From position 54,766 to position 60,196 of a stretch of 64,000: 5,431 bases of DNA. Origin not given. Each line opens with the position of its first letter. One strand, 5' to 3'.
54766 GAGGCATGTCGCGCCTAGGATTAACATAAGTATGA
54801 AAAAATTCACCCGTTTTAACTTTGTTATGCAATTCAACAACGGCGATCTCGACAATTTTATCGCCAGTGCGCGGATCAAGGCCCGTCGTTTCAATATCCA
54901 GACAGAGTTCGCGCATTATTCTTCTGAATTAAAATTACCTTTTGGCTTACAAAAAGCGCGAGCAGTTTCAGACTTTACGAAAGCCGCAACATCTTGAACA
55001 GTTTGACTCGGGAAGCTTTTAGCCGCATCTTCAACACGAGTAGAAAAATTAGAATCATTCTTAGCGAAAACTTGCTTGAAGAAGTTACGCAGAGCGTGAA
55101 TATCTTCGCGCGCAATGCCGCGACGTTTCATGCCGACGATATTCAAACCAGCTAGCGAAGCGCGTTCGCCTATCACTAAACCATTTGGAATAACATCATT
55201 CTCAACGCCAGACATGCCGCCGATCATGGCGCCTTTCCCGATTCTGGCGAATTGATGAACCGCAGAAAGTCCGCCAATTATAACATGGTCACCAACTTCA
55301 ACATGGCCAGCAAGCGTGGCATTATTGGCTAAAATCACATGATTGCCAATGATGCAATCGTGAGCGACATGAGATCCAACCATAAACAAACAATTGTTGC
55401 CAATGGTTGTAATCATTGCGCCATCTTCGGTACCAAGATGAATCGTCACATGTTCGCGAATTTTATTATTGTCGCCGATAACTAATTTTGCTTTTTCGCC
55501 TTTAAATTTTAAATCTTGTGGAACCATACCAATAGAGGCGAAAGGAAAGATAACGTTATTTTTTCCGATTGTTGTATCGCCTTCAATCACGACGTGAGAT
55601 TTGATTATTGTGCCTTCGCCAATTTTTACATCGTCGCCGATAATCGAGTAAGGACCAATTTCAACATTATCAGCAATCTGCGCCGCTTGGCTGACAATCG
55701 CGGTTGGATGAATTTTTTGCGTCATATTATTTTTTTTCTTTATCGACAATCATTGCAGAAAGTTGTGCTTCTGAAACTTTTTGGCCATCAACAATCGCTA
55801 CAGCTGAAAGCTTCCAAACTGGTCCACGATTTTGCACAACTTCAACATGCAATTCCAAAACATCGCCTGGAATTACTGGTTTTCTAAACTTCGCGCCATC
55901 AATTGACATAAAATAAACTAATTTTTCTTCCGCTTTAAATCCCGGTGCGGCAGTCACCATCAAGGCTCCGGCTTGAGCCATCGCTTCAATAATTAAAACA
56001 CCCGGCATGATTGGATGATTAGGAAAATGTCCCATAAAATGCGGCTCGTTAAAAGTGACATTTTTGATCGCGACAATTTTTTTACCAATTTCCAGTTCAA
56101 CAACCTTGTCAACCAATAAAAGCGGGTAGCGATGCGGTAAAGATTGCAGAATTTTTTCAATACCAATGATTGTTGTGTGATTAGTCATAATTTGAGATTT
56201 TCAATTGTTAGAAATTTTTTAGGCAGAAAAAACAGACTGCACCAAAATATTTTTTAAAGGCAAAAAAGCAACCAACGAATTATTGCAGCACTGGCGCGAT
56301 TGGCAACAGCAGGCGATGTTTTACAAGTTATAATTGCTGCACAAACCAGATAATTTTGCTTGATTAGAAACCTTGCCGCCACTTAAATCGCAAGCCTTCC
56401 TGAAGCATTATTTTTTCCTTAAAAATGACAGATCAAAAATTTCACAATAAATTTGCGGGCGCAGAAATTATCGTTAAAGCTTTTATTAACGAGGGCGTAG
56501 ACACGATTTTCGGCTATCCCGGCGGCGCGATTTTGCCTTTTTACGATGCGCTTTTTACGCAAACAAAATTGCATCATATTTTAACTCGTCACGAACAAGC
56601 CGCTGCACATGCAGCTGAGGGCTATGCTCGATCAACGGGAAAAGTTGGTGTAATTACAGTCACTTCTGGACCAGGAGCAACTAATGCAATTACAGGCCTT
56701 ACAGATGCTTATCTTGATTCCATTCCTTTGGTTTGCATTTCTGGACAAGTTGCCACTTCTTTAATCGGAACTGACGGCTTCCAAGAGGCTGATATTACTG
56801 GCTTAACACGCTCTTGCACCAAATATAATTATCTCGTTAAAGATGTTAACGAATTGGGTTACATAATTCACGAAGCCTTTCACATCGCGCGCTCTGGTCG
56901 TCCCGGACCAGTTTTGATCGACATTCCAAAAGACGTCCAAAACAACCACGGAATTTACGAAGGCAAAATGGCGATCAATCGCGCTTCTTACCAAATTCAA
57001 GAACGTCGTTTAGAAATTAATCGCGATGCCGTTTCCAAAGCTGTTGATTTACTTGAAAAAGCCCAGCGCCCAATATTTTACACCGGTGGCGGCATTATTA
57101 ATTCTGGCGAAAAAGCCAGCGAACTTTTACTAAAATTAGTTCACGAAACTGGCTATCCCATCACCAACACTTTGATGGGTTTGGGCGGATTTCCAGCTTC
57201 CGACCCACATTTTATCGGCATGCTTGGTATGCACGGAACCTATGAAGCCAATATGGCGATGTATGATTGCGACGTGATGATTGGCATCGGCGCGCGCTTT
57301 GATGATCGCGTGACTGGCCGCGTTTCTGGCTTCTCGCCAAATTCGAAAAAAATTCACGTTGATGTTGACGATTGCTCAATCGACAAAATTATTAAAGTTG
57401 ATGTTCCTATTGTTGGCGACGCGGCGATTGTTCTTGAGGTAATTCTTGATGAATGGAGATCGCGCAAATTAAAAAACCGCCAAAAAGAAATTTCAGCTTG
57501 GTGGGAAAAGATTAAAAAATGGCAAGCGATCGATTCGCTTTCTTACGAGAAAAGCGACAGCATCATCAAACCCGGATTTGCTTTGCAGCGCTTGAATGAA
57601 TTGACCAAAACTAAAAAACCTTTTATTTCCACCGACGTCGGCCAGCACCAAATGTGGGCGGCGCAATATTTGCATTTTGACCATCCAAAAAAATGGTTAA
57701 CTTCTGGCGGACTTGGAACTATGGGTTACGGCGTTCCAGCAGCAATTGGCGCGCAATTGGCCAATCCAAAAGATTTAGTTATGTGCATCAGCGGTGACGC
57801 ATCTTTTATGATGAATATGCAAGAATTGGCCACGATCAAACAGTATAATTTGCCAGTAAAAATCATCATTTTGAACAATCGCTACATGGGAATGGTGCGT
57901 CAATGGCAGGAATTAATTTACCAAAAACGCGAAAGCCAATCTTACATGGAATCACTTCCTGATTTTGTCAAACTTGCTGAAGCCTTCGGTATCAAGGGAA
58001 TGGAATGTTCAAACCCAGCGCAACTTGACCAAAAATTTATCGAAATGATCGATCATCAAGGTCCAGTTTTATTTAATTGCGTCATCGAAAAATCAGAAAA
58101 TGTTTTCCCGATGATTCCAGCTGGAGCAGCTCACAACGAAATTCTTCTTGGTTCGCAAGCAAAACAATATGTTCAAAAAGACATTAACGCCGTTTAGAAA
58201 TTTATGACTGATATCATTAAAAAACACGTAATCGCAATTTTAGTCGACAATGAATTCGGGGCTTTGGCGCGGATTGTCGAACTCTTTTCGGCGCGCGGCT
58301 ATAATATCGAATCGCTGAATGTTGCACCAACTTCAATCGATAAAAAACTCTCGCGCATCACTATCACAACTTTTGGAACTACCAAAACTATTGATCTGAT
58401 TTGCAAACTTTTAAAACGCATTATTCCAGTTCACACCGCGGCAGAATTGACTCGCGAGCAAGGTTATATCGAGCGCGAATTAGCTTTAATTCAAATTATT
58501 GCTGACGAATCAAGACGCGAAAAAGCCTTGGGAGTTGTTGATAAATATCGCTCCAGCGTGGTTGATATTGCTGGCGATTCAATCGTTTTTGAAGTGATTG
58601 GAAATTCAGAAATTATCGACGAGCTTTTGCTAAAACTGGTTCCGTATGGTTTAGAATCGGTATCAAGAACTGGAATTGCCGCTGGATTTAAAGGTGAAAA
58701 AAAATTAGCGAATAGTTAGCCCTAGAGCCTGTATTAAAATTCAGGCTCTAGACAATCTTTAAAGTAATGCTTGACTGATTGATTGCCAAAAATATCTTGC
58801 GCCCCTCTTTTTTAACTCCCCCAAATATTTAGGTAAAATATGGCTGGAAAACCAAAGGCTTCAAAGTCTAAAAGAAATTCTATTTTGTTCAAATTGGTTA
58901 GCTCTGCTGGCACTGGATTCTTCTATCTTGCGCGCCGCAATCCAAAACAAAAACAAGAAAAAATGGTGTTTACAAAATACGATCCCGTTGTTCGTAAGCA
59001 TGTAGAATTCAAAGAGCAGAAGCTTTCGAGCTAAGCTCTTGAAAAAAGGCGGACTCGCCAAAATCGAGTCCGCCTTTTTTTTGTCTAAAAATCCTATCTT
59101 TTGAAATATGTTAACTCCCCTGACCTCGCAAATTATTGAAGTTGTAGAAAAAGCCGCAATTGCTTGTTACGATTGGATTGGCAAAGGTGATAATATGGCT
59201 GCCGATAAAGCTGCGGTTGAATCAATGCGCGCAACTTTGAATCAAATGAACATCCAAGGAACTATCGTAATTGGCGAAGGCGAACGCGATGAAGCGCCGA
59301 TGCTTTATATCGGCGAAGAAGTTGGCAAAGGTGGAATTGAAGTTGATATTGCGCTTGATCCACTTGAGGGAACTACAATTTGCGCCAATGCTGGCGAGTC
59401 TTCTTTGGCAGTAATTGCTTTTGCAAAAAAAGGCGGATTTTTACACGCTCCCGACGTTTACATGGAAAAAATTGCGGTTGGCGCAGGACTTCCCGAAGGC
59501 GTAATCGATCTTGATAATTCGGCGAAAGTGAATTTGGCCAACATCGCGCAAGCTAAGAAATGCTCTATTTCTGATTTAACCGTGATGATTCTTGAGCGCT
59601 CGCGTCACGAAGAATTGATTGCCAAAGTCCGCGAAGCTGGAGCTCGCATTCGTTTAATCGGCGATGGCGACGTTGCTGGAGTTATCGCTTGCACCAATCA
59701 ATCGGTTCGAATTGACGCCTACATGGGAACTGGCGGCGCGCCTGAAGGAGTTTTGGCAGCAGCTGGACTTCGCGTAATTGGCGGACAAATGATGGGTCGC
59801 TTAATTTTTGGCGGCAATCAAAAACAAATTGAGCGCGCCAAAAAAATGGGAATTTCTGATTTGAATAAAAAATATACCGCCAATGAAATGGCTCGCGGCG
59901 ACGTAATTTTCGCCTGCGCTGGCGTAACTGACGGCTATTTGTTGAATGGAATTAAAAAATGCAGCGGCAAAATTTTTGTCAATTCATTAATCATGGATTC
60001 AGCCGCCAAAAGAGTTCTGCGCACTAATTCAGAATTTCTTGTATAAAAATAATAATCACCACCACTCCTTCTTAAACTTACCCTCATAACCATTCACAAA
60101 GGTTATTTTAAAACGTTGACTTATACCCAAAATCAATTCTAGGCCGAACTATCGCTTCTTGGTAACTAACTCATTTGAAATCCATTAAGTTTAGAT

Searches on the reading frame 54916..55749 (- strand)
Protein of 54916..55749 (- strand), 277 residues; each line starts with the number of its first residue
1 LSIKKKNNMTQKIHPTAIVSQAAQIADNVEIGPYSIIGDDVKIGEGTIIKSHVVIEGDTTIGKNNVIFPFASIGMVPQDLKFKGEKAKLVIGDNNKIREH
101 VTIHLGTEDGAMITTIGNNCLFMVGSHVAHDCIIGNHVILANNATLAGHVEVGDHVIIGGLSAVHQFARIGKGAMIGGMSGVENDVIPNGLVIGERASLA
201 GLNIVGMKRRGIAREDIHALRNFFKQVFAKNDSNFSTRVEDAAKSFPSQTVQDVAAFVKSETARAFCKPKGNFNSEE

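Call 35: search_protein_families(library=pfam, proteins=[window:54916-55749:-], max_evalue=0.001)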
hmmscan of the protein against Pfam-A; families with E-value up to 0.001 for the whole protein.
window:54916-55749:- (277 aa): 4 families
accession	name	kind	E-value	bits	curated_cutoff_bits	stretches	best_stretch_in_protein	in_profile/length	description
PF00132.30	Hexapep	-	9e-30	101.6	27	3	23-57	2-36/36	Bacterial transferase hexapeptide (six repeats)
PF13720.11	Acetyltransf_11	-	4.7e-16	59.4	24.5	1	185-265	1-80/82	Udp N-acetylglucosamine O-acyltransferase; Domain 2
PF25084.1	LbH_EIF2B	-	1.4e-09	38.3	54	0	17-65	56-103/105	EIF2B subunit epsilon LbH domain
PF25087.1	GMPPB_C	-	0.00075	19.6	39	0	14-51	8-45/110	GMPPB C-terminal domain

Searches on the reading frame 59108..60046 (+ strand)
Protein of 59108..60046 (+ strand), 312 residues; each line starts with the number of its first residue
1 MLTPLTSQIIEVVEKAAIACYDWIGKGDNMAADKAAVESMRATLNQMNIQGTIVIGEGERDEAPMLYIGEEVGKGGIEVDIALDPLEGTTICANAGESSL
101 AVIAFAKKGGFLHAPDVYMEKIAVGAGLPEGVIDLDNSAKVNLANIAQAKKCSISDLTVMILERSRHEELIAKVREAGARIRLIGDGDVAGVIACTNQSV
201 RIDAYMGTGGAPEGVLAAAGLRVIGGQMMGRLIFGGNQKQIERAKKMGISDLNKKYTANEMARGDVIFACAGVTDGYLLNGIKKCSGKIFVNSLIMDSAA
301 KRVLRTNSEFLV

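Call 39: search_protein_families(library=pfam, proteins=[window:59108-60046:+], max_evalue=0.001)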
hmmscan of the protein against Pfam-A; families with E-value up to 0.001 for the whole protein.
window:59108-60046:+ (312 aa): 1 family
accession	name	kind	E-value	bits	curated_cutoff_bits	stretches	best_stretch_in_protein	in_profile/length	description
PF03320.18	FBPase_glpX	-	2.2e-119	398.4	27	1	5-306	3-303/307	Bacterial fructose-1,6-bisphosphatase, glpX-encoded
